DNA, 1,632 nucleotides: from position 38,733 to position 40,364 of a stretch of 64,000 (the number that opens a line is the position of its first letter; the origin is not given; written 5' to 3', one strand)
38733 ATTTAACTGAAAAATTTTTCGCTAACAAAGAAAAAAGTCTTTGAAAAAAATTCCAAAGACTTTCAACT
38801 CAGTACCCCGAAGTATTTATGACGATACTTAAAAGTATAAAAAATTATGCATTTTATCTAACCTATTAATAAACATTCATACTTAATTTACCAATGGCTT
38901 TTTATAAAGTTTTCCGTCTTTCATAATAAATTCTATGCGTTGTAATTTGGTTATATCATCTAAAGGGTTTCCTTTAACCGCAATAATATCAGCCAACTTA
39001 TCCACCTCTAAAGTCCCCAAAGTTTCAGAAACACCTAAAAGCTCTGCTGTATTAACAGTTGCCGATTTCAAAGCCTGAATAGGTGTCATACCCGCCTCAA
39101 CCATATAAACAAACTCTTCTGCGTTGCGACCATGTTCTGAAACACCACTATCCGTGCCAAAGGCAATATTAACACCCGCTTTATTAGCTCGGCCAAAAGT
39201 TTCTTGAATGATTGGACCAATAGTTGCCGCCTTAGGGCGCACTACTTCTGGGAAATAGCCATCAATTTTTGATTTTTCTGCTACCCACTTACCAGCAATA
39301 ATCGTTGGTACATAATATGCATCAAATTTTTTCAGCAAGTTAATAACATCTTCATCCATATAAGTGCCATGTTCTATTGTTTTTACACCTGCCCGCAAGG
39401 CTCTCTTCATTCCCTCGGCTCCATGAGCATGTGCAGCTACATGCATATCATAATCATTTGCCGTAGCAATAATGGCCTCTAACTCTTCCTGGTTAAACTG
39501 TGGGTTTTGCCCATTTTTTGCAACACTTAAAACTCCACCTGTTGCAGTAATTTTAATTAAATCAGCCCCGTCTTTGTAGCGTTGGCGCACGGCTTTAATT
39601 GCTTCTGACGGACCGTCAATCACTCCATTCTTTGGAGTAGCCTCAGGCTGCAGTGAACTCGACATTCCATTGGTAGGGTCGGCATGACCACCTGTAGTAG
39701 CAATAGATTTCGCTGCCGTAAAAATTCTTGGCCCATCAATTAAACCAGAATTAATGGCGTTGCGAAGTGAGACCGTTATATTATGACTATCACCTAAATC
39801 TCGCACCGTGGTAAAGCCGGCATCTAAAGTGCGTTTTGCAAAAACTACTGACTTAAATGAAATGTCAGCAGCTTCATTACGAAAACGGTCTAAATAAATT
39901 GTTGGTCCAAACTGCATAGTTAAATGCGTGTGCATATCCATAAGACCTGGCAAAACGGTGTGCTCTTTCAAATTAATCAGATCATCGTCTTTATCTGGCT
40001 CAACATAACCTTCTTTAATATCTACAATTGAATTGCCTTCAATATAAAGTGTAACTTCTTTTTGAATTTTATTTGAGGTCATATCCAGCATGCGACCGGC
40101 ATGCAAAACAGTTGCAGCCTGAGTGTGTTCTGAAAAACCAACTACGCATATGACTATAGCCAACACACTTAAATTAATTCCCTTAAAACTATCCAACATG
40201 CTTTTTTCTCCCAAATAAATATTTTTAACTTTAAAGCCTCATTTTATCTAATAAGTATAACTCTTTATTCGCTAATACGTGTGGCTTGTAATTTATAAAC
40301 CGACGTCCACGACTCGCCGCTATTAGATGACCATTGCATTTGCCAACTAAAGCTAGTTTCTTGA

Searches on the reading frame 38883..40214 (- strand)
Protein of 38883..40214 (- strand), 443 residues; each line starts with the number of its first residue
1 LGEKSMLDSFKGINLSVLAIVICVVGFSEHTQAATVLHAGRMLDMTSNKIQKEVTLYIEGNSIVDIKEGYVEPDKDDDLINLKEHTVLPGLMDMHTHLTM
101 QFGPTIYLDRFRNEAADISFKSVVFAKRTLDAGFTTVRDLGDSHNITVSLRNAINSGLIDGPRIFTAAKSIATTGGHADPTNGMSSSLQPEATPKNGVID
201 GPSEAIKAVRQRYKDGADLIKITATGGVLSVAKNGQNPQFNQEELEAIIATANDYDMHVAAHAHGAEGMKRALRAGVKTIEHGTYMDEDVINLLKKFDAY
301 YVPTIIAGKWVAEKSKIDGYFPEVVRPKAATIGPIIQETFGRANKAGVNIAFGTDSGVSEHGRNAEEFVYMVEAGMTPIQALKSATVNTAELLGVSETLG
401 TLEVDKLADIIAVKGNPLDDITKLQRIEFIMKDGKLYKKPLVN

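Call 41: search_protein_families(library=ncbifam, proteins=[window:38883-40214:-], max_evalue=1e-10)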
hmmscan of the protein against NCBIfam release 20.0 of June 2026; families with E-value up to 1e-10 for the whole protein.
window:38883-40214:- (443 aa): 3 families
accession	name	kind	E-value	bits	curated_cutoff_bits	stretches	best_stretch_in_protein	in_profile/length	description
NF051886.1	XaaProDiPepCaul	equivalog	2.3e-121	405.6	500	1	36-438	1-398/398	Xaa-Pro dipeptidase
NF006549.0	PRK09045.1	equivalog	7.5e-12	44.6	540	0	344-414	299-379/444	TRZ/ATZ family hydrolase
NF006056.0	PRK08204.1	subfamily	1.5e-11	43.7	391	0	34-98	4-67/449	hypothetical protein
